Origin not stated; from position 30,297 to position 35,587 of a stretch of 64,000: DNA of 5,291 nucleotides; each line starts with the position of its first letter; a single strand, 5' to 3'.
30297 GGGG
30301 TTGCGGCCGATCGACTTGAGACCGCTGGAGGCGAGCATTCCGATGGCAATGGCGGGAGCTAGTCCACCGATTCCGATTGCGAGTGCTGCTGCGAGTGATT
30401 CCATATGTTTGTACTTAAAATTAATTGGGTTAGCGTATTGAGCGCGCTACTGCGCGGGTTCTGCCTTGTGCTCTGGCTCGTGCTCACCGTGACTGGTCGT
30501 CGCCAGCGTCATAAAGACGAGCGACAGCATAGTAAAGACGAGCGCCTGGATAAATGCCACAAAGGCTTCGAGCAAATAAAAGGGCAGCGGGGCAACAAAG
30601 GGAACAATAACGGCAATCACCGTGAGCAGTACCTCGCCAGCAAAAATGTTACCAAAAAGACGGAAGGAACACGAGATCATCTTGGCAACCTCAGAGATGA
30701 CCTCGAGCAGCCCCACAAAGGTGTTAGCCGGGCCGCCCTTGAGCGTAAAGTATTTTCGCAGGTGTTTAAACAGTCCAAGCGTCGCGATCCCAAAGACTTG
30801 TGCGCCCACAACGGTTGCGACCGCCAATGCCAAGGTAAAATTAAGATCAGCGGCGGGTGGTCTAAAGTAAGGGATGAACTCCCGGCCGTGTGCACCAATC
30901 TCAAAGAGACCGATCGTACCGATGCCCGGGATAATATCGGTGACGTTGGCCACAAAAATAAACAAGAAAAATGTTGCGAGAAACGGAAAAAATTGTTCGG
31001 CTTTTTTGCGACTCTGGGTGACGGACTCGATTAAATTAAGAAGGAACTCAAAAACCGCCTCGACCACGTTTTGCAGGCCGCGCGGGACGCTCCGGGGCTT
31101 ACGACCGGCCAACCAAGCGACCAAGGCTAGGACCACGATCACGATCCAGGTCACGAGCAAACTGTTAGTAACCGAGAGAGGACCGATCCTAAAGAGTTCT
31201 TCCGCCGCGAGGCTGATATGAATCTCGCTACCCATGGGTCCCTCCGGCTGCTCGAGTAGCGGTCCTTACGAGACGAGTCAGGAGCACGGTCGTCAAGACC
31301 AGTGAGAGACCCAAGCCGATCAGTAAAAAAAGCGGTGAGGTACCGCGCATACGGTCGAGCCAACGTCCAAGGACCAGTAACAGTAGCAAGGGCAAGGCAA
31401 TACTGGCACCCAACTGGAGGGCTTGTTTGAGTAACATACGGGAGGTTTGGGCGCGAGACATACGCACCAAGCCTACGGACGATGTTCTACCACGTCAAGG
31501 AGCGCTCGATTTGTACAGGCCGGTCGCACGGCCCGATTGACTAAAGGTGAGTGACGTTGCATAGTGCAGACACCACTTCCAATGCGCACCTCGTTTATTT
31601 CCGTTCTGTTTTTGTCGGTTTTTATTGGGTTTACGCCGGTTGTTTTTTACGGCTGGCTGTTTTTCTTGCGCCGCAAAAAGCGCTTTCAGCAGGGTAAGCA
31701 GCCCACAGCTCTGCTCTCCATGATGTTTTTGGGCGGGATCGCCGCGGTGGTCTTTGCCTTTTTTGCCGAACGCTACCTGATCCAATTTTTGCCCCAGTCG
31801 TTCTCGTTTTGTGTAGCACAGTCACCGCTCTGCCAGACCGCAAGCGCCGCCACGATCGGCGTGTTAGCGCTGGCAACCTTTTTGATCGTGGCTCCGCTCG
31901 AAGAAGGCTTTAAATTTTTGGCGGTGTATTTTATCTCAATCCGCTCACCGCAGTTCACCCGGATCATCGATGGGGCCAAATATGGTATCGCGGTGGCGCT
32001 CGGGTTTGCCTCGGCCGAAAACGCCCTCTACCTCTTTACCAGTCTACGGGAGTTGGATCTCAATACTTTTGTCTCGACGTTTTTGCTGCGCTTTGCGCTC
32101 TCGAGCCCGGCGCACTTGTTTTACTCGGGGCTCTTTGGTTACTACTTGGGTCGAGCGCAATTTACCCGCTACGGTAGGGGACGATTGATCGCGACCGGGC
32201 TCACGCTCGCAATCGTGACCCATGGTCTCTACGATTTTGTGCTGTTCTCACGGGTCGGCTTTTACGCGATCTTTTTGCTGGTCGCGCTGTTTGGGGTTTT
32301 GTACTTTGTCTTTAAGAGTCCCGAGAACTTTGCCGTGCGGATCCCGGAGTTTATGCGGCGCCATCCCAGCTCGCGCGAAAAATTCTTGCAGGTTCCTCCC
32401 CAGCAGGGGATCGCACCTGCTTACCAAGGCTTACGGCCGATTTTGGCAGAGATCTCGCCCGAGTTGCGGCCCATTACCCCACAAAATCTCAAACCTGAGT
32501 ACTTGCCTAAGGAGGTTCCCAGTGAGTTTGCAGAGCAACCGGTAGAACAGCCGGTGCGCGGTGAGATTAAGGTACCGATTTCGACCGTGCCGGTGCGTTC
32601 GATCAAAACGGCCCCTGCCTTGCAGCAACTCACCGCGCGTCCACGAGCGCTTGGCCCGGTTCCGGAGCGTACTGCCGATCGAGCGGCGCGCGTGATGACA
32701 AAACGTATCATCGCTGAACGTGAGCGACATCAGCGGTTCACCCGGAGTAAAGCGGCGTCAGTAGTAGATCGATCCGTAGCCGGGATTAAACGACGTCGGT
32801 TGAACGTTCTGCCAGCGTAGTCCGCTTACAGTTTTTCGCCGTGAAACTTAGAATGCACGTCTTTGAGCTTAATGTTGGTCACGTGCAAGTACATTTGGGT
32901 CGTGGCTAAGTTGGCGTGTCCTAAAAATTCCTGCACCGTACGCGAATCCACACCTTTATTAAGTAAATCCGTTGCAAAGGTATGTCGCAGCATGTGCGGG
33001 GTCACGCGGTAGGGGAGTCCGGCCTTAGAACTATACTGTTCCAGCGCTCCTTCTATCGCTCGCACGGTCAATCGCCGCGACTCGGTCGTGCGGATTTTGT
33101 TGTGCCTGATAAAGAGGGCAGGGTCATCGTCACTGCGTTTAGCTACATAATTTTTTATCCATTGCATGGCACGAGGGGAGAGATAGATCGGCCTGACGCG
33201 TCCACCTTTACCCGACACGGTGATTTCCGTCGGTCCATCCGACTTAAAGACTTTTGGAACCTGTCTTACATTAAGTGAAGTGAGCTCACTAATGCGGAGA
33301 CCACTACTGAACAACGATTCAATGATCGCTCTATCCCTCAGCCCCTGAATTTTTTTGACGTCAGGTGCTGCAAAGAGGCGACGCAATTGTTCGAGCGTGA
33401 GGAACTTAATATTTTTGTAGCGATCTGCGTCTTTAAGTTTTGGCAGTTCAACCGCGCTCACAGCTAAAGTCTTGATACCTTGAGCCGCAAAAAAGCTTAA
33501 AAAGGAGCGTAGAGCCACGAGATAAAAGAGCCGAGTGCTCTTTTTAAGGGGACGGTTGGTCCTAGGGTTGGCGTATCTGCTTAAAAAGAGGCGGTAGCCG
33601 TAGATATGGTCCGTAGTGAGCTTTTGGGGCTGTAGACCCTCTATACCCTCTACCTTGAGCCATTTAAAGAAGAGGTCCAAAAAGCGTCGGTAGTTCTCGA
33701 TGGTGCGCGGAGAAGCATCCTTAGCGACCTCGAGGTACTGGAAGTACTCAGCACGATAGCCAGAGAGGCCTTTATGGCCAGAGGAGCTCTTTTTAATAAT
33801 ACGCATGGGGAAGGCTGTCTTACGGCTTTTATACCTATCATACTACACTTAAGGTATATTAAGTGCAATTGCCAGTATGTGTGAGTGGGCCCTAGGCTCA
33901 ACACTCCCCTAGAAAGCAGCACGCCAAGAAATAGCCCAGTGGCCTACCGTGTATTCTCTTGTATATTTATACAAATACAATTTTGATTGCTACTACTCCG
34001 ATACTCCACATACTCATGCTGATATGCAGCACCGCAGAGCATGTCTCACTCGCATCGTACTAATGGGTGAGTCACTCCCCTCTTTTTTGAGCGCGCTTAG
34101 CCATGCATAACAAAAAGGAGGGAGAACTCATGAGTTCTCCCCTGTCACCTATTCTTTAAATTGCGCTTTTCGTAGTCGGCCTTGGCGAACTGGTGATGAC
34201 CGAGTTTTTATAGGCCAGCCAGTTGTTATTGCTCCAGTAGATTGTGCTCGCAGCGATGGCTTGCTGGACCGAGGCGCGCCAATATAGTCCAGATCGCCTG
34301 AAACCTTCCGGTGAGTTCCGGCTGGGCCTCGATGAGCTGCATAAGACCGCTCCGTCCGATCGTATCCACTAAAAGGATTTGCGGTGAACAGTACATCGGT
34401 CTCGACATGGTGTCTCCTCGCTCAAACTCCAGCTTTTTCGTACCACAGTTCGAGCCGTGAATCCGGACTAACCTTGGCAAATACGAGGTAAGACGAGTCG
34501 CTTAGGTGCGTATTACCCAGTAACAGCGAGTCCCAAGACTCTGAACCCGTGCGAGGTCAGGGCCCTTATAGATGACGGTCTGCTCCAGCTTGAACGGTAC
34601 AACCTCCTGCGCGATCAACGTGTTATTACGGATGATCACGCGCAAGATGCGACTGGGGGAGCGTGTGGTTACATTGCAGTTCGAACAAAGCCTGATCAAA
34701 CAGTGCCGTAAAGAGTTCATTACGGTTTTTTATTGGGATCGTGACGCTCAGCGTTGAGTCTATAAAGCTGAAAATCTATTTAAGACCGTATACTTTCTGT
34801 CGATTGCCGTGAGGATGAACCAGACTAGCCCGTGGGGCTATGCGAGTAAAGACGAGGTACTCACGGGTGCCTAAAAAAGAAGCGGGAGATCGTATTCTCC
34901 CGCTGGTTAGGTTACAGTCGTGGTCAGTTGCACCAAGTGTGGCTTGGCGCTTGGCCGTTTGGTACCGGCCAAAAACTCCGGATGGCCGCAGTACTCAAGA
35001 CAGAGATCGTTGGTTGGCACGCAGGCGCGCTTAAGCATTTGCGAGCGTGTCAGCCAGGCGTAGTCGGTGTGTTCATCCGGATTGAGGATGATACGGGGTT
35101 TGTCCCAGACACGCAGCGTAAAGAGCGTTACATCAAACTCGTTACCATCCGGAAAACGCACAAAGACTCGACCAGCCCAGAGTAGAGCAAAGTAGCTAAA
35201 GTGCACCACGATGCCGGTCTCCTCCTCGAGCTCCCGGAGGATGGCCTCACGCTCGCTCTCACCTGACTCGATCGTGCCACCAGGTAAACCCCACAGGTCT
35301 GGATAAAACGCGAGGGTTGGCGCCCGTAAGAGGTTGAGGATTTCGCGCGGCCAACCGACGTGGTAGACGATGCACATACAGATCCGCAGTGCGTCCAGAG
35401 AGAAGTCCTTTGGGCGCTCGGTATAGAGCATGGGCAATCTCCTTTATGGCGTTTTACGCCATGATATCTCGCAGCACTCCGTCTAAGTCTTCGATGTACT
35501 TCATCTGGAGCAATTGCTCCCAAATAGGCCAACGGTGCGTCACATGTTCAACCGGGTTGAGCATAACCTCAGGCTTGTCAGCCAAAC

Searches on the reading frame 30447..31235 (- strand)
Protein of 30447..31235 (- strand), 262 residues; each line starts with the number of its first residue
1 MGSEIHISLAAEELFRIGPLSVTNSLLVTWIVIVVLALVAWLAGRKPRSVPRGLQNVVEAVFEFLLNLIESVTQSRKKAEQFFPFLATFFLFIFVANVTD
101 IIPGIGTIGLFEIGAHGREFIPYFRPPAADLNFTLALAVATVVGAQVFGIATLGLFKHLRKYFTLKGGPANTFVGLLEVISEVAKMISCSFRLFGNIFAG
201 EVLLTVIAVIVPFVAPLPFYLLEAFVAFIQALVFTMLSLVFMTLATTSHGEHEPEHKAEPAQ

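Call 8: search_protein_families(library=pfam, proteins=[window:30447-31235:-], max_evalue=0.001)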
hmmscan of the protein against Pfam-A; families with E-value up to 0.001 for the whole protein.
window:30447-31235:- (262 aa): 1 family
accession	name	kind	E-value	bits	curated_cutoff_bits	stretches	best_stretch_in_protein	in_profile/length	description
PF00119.25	ATP-synt_A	-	9.8e-48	163.3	33.9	1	27-242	2-216/217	ATP synthase A chain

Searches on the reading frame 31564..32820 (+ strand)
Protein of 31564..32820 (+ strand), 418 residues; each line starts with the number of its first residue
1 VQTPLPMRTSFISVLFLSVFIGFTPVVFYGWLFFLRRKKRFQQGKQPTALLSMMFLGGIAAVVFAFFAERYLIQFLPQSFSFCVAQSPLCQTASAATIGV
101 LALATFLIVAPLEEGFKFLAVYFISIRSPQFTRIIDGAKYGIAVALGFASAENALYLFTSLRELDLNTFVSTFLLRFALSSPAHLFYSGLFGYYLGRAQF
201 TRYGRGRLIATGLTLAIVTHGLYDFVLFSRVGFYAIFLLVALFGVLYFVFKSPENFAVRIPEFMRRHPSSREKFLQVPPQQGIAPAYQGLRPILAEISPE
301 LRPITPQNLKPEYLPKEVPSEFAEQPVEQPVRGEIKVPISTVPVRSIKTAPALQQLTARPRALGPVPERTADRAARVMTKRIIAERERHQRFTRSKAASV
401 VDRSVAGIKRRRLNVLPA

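Call 8: search_protein_families(library=pfam, proteins=[window:31564-32820:+], max_evalue=0.001)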
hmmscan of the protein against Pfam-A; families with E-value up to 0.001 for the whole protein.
window:31564-32820:+ (418 aa): 1 family
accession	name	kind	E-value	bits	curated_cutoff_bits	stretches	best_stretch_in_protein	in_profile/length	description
PF13367.11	PrsW-protease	-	1.2e-33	116.8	23.5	1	47-242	2-188/196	PrsW family intramembrane metalloprotease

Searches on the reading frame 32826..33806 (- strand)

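Call 8: search_protein_families(library=pfam, proteins=[window:32826-33806:-], max_evalue=0.001)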
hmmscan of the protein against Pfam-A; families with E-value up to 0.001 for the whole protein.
window:32826-33806:- (326 aa): 4 families
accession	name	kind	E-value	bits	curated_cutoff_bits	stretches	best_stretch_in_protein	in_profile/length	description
PF00589.27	Phage_integrase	-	1.4e-37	129.5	27.1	1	134-310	1-169/172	Phage integrase family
PF02899.23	Phage_int_SAM_1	-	3.5e-12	46.9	22.3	1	20-110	3-83/83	Phage integrase, N-terminal SAM-like domain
PF13495.12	Phage_int_SAM_4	-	4.8e-06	27.3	27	0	23-71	7-49/85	Phage integrase, N-terminal SAM-like domain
PF13102.12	Phage_int_SAM_5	-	0.00073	20.3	22.3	0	28-104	13-80/98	Phage integrase SAM-like domain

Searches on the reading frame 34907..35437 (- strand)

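Call 58: search_protein_families(library=pfam, proteins=[window:34907-35437:-], max_evalue=0.01)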
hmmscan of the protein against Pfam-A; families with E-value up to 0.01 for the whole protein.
window:34907-35437:- (176 aa): 1 family
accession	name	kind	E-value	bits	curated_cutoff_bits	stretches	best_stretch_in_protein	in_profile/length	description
PF00293.34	NUDIX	-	5e-16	59.4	21.1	1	39-135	23-119/134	NUDIX domain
